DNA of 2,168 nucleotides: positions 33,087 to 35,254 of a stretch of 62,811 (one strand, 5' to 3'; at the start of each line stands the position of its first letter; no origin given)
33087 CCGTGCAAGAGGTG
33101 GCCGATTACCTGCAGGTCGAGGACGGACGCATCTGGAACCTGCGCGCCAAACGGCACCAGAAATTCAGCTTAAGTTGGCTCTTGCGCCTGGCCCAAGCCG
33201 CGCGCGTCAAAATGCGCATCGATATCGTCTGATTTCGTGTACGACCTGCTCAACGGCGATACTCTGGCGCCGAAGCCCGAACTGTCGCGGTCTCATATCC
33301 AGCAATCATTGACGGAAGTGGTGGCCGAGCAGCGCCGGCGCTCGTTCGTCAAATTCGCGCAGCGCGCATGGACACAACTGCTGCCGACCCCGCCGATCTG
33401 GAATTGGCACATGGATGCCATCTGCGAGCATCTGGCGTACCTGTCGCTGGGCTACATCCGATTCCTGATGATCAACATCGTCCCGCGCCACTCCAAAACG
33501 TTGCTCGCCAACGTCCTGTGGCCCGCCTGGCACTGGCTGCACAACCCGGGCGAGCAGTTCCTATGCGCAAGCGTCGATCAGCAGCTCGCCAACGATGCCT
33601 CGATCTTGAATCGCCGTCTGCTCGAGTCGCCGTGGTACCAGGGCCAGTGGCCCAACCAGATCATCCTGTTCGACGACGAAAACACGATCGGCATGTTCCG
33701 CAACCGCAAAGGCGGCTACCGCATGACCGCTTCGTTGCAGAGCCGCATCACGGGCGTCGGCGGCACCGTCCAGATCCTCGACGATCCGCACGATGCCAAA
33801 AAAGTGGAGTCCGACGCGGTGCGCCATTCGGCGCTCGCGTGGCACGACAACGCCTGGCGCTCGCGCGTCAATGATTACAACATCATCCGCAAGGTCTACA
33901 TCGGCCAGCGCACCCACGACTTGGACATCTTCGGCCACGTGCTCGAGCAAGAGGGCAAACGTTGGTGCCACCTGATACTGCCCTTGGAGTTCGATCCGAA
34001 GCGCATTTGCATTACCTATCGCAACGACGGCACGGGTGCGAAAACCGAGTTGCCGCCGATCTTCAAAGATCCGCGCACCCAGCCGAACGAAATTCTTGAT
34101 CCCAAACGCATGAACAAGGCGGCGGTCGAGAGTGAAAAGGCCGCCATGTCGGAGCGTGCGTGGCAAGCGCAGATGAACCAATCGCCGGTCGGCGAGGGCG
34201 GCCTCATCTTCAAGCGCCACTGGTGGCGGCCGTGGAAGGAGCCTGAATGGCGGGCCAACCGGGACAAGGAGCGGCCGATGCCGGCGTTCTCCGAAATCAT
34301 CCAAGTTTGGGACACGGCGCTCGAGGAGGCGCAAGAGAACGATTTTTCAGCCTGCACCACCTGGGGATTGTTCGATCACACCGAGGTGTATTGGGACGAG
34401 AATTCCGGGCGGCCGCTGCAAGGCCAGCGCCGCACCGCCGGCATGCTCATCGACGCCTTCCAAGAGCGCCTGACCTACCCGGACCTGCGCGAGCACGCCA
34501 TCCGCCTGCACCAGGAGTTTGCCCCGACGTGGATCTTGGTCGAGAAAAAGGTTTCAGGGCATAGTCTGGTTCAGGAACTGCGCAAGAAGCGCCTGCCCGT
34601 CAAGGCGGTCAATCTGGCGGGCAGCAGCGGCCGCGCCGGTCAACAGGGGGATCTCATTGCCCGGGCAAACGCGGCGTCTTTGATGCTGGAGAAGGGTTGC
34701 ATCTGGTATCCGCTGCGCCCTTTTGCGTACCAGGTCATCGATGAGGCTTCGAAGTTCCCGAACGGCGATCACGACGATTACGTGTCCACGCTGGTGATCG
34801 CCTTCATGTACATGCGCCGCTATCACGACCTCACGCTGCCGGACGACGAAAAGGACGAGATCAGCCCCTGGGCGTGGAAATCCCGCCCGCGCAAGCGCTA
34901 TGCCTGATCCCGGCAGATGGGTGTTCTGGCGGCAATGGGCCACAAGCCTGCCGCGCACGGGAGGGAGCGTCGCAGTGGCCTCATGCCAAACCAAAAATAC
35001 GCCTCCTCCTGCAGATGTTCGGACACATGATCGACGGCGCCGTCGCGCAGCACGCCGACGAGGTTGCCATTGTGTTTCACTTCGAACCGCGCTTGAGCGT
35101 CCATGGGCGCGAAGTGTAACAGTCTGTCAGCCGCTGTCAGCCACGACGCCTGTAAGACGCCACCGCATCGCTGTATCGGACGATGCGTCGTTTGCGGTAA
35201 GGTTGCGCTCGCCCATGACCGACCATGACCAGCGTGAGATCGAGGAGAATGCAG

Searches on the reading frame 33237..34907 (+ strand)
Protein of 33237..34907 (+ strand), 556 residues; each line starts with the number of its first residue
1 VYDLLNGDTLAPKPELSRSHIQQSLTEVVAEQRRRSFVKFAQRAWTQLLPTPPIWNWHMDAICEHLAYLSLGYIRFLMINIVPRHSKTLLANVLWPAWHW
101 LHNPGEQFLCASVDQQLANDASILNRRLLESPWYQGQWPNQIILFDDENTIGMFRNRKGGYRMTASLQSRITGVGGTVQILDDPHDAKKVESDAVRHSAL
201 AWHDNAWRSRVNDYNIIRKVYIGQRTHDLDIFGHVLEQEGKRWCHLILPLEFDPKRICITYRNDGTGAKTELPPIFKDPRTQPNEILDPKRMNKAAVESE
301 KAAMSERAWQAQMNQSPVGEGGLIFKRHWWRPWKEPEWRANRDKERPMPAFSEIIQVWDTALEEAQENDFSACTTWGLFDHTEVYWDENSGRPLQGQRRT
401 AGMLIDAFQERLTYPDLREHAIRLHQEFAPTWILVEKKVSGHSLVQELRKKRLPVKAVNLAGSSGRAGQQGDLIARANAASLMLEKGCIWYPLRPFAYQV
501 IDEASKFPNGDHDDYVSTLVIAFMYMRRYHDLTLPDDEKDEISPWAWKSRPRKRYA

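Call 11: search_protein_families(library=phrogs, proteins=[window:33237-34907:+], max_evalue=0.01)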
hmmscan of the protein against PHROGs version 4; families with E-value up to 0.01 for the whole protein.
window:33237-34907:+ (556 aa): 3 families
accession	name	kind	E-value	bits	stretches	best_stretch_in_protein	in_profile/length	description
phrog_38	-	head and packaging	4.7e-69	234.9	1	27-534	266-711/760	terminase large subunit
phrog_4758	-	head and packaging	8e-31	108.2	1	31-240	14-222/243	terminase large subunit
phrog_5573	-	head and packaging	5.2e-22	79.5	2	283-385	23-113/250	terminase large subunit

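Call 12: search_protein_families(library=pfam, proteins=[window:33237-34907:+], max_evalue=0.01)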
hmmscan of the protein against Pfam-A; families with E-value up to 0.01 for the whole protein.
window:33237-34907:+ (556 aa): 0 families

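Call 16: find_related_loci(query=window:33237-34907:+, collection=viral_contigs, flank=10000)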
Query window:33237-34907:+ (556 aa) in viral_contigs; peptide patterns used: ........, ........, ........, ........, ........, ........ (x = any residue, [..] = any of these).
11 stretches matched a pattern; 11 encode a relative of the query (tblastn E <= 1e-3); 11 distinct loci.
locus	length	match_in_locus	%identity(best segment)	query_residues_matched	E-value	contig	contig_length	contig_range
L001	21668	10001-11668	72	1-556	0e+0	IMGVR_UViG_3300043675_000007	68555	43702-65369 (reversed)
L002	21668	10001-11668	68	1-556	0e+0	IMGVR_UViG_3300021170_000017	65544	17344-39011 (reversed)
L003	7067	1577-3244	69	1-556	0e+0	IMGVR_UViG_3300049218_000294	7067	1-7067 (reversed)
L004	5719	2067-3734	65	1-556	0e+0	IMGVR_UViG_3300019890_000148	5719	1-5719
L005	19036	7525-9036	67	63-556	0e+0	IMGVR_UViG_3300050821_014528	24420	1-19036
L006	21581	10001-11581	57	23-556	0e+0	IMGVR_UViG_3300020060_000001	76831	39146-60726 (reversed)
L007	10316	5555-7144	56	20-548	0e+0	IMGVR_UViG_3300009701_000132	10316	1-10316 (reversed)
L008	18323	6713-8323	54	18-553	0e+0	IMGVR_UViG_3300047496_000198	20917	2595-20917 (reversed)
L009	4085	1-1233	69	146-556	0e+0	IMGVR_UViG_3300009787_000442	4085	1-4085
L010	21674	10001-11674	69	1-556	0e+0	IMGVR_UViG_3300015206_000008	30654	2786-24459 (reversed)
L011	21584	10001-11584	52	17-550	0e+0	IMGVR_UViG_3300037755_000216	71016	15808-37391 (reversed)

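Call 29: search_dna_similar(query=window:33237-34907:+, collection=phages, mode=protein, max_rows=25)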
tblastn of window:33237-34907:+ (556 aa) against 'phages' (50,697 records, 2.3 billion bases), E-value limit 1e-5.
Records with a match: 1173; places in all: 1175; records where one place covers at least 80% of the query: 765.
Best place of each record, by identity: <60% 1173.
By first word of the organism name: Klebsiella 386; Microbacterium 109; Escherichia 79; Vibrio 71; Acinetobacter 51; Gordonia 48; Bacteriophage 38; Helicobacter 34; Aeromonas 28; Yersinia 26; and 67 more.
By host as written in the record: Klebsiella pneumoniae 188; - 160; Escherichia coli 36; Microbacterium foliorum NRRL B-24224 34; Microbacterium foliorum NRRL B-24224 SEA 33; Gordonia terrae 3612 30; Helicobacter pylori 26; Microbacterium paraoxydans NWU1 25; and 317 more.
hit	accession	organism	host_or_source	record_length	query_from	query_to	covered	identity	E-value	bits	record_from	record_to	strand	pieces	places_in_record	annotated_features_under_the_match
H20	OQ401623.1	Roseobacter phage CRP-901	Roseobacter sp. FZCC0083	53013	24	528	91%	35.6%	8e-86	296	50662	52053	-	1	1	terminase large subunit | terminase small subunit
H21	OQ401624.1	Roseobacter phage CRP-902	Roseobacter sp. FZCC0083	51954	24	528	91%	35.2%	3e-84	292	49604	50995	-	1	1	terminase large subunit | terminase small subunit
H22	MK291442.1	Paracoccus phage vB_PkoS_Pkon1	Paracoccus kondratievae NCIMB 13773T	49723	34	528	89%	32.9%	1e-56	211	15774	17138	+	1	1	terminase large subunit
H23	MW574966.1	phage 023Pt_psg01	unknown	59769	30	544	93%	30.0%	3e-56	210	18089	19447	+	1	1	terminase large subunit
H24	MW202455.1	Caudoviricetes sp.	Manatee Spring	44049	25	523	90%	30.3%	2e-52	199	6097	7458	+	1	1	large terminase | terminase small subunit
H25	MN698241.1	Pelagibacter phage HTVC027P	Candidatus Pelagibacter sp. HTCC1062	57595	34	544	92%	29.3%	4e-51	195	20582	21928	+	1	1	terminase large subunit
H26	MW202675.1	Caudoviricetes sp.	Manatee Spring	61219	36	533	90%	30.0%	2e-62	228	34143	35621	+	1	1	terminase large subunit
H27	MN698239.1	Pelagibacter phage HTVC023P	Candidatus Pelagibacter sp. HTCC1062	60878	36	545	92%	28.7%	6e-52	197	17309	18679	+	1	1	terminase large subunit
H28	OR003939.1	Phage DSL-LC04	Gammaproteobacteria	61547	31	541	92%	28.1%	2e-48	187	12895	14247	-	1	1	terminase large subunit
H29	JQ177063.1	Aeromonas phage vB_AsaM-56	Aeromonas salmonicida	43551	25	526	90%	28.1%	8e-48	185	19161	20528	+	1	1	putative TerL large-subunit terminase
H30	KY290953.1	Aeromonas phage 51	Aeromonas salmonicida HER1108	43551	25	526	90%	28.1%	8e-48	185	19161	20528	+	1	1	terminase large subunit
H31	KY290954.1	Aeromonas phage 56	Aeromonas salmonicida HER1084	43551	25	526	90%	28.1%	8e-48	185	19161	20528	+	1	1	terminase large subunit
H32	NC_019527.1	Aeromonas phage vB_AsaM-56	Aeromonas salmonicida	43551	25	526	90%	28.1%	8e-48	185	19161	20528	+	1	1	terminase large subunit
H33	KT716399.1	Pseudomonas phage POR1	Pseudomonas oryzihabitans J81P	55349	22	533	92%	27.3%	2e-38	157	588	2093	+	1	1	putative large terminase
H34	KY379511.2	Pseudoalteromonas phage PHS21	Pseudoalteromonas marina mano4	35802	15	523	92%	26.8%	2e-37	154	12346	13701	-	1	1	putative large terminase | putative terminase small subunit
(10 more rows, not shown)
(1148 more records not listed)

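Call 58: search_protein_families(library=pfam, alignment_id=A3, max_evalue=0.01)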
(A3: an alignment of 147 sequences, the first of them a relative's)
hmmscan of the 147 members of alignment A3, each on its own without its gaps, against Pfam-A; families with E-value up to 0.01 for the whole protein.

A. member 1, L001:11944-12465:+ (173 aa): 0 families

B. families by the number of members that match (of 147 scanned): 28 families (the first 25 are shown)
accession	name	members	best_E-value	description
PF20137.4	DUF6527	6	4.8e-13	Family of unknown function (DUF6527)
PF07505.17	DUF5131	3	1.1e-70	Protein of unknown function (DUF5131)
PF11752.14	DUF3309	3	2.3e-23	Protein of unknown function (DUF3309)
PF02599.21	CsrA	3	2.1e-22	Global regulator protein family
PF14549.12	P22_Cro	2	7.9e-08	DNA-binding transcriptional regulator Cro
PF15943.11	YdaS_toxin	2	4.5e-06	Bacterial toxin YdaS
PF10108.15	DNA_pol_B_exo2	2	9.8e-06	Predicted 3'-5' exonuclease related to the exonuclease domain of PolB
PF00684.25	DnaJ_CXXCXGXG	2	0.00037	DnaJ central domain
PF23733.2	GRXCR1-2_C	2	0.0012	GRXCR1/2, C-terminal domain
PF23858.1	DUF7220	1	1.1e-30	Family of unknown function (DUF7220)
PF14216.11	DUF4326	1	3.1e-23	Domain of unknown function (DUF4326)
PF02086.21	MethyltransfD12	1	6.4e-15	D12 class N6 adenine-specific DNA methyltransferase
PF00226.36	DnaJ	1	7.2e-10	DnaJ domain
PF00383.29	dCMP_cyt_deam_1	1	8.5e-06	Cytidine and deoxycytidylate deaminase zinc-binding region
PF12728.13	HTH_17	1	9.5e-06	Helix-turn-helix domain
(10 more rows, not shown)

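Call 77: find_related_loci(query=A7, collection=genome_contigs, flank=10000)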
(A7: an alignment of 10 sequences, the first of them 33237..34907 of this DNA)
Query A7 (556 aa) in genome_contigs; peptide patterns used: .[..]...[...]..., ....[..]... (x = any residue, [..] = any of these).
45 stretches matched a pattern; 6 encode a relative of the query (tblastn E <= 1e-3); 6 distinct loci.
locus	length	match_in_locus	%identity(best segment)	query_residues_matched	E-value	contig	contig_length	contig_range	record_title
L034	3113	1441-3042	58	10-550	0e+0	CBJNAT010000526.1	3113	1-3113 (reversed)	MAG TPA_asm: uncultured Gammaproteobacteria bacterium isolate SRR27822725_binner12_Refined_17 genome assembly, contig: E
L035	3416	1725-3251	48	26-541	3e-160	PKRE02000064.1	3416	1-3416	MAG: Gammaproteobacteria bacterium isolate ZC4RG14 NODE_35229_length_3416_cov_50.531389, whole genome shotgun sequence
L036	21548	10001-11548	37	12-528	2e-105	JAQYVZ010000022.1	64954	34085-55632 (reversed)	MAG: Desulfuromonadales bacterium isolate Pyr_d60_bin35 Pyr_d60_bin.35.orig_d60_contig-145_386, whole genome shotgun seq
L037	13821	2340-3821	32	21-544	2e-65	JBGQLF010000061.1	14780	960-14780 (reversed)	MAG: Gemmataceae bacterium isolate OBJ2_061818_050_44 k141_2795489_length_14780_cov_11.9913, whole genome shotgun sequen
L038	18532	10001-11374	30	60-538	2e-45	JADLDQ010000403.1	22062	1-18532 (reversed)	MAG: Burkholderiales bacterium isolate SJ282 c_000001543748, whole genome shotgun sequence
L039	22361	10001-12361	29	40-527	2e-35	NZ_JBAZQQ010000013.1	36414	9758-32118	MAG: Pedobacter sp. isolate SO_2017_SWC_57 scaffold_1003_c1_LP-4_2017, whole genome shotgun sequence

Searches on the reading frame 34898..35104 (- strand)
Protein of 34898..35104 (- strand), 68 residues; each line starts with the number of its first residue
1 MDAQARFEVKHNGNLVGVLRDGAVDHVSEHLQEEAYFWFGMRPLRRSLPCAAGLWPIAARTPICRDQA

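Call 42: search_protein_families(library=pfam, proteins=[window:34898-35104:-], max_evalue=0.1)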
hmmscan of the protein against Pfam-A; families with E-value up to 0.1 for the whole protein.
window:34898-35104:- (68 aa): 1 family
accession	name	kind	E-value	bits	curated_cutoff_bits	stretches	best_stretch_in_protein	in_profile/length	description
PF20064.4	DUF6463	-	0.098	13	26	0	14-41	28-55/119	Family of unknown function (DUF6463)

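Call 94: find_homologous_proteins(query=A9, max_evalue=0.001)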
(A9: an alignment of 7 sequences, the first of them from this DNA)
Query A9 (7 sequences) (68 aa, profile of the alignment): 53 proteins with E <= 0.001 among 1202 candidates.
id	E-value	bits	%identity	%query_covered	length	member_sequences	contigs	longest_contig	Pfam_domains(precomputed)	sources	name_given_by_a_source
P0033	9.7e-26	107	42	63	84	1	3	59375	-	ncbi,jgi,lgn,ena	jgi:hypothetical protein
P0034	8.5e-24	101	39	51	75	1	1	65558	-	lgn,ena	-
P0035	2.7e-23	99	40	74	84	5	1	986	-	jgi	jgi:hypothetical protein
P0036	7.8e-23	98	44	60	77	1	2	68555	-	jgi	jgi:hypothetical protein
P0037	3.7e-22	96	38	57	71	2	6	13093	-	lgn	-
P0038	2.3e-21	93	43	54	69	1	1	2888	-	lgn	-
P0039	2.7e-21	93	35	74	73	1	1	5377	-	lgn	-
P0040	4.7e-21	92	38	74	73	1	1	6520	-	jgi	jgi:hypothetical protein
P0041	2.8e-20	89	36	74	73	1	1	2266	-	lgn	-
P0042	5.3e-20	89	41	57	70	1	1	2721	-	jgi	jgi:hypothetical protein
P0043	5.6e-20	89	31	74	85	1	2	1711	-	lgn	-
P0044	7.4e-20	88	36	74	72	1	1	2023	-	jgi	jgi:hypothetical protein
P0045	7.8e-20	88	34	74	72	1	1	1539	-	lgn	-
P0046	9.8e-20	88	-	-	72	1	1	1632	-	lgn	-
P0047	1.9e-19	87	37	74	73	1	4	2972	-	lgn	-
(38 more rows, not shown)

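Call 97: find_encoding_contigs(protein=P0033, flank=10000, max_places=2)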
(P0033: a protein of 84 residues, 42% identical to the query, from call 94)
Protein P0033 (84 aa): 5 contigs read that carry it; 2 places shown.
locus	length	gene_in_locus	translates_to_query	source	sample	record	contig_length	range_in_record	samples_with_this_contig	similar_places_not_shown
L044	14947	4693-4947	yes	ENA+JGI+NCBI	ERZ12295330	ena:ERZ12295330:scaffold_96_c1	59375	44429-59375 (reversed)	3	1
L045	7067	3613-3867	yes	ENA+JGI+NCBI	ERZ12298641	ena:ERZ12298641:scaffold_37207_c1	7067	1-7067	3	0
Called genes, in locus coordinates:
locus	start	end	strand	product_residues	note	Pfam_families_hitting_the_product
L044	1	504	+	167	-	?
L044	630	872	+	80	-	-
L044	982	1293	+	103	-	-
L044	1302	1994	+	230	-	PF00145:DNA_methylase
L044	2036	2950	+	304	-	-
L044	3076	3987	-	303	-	-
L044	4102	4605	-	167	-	-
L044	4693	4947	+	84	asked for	-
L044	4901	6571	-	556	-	-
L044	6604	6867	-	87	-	-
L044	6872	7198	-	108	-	-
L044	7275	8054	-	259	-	-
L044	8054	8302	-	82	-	-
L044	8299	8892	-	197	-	-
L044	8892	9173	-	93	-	-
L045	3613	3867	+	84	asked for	-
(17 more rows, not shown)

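Call 102: predict_structure(alignment_id=A10)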
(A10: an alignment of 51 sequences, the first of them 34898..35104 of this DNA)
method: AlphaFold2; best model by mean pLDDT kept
length: 68 residues; sequences in the alignment: 51
mean_pLDDT: 69.4   pTM: 0.54
mean pLDDT of the five models: 69.4, 62.8, 59.0, 58.1, 57.8
residues with pLDDT >= 90: 0; 70-90: 41; 50-70: 15; < 50: 12
segments of 3 or more residues with pLDDT < 50: 58-68
pLDDT, mean of each block of 10 residues (from residue 1): 73 85 75 82 71 53 41
secondary structure, 60 per line:
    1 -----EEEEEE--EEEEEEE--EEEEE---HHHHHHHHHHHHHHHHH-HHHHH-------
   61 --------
elements in order: E6-11 E14-20 E23-27 H31-47 H49-53

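Call 104: fold_search(model_id=the predicted structure, library=pdb)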
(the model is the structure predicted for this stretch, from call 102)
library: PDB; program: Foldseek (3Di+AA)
matches with E <= 10: 194; with E <= 0.001: 0
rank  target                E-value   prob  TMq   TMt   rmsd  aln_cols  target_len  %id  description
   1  1y9k_D                7.6e-01  0.20  0.37  0.19   5.9        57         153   24  IAA acetyltransferase from Bacillus cereus ATCC 14579 (released 2005-02-01)
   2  3iwg_B                1.1e+00  0.23  0.37  0.12   3.8        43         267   23  Acetyltransferase from GNAT family from Colwellia psychrerythraea. (released 2009-09-15)
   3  3n7z_E                1.1e+00  0.21  0.42  0.10   6.0        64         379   12  Crystal structure of acetyltransferase from Bacillus anthracis (released 2010-06-16)
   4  4zca_A                1.1e+00  0.07  0.29  0.08  10.6        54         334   17  Eg5 motor domain mutant Y231F (released 2016-06-22)
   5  3n7z_D                1.1e+00  0.20  0.41  0.10   6.0        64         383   12  Crystal structure of acetyltransferase from Bacillus anthracis (released 2010-06-16)
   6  3n7z_C                1.1e+00  0.15  0.38  0.10   6.7        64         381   12  Crystal structure of acetyltransferase from Bacillus anthracis (released 2010-06-16)
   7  7n1l_O                1.1e+00  0.13  0.35  0.22   5.5        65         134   22  Crystal Structure of Ribosomal-protein-alanine N-acetyltransferase from Brucella melitensis biovar Abortus 2308 (released 2021-06-16)
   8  1xeb_H                1.1e+00  0.10  0.31  0.18   6.3        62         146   21  Crystal Structure of an Acyl-CoA N-acyltransferase from Pseudomonas aeruginosa (released 2004-10-26)
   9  1xeb_D                1.2e+00  0.13  0.35  0.19   6.2        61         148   21  Crystal Structure of an Acyl-CoA N-acyltransferase from Pseudomonas aeruginosa (released 2004-10-26)
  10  7n1l_G                1.2e+00  0.11  0.35  0.21   6.4        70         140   26  Crystal Structure of Ribosomal-protein-alanine N-acetyltransferase from Brucella melitensis biovar Abortus 2308 (released 2021-06-16)
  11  3iwg_A                1.3e+00  0.21  0.40  0.13   4.1        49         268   22  Acetyltransferase from GNAT family from Colwellia psychrerythraea. (released 2009-09-15)
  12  7n1l_N                1.3e+00  0.11  0.34  0.20   6.3        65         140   25  Crystal Structure of Ribosomal-protein-alanine N-acetyltransferase from Brucella melitensis biovar Abortus 2308 (released 2021-06-16)
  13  3n7z_B                1.4e+00  0.18  0.42  0.10   6.0        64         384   12  Crystal structure of acetyltransferase from Bacillus anthracis (released 2010-06-16)
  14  7n1l_D                1.6e+00  0.10  0.35  0.21   6.3        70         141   26  Crystal Structure of Ribosomal-protein-alanine N-acetyltransferase from Brucella melitensis biovar Abortus 2308 (released 2021-06-16)
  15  4fqx_A                1.6e+00  0.10  0.34  0.17   7.8        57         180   12  Crystal structure of HLA-DM bound to HLA-DR1 (released 2013-01-09)
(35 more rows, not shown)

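Call 107: search_protein_families(library=phrogs, proteins=[window:34898-35104:-], max_evalue=0.05)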
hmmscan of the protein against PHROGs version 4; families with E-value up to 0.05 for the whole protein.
window:34898-35104:- (68 aa): 0 families
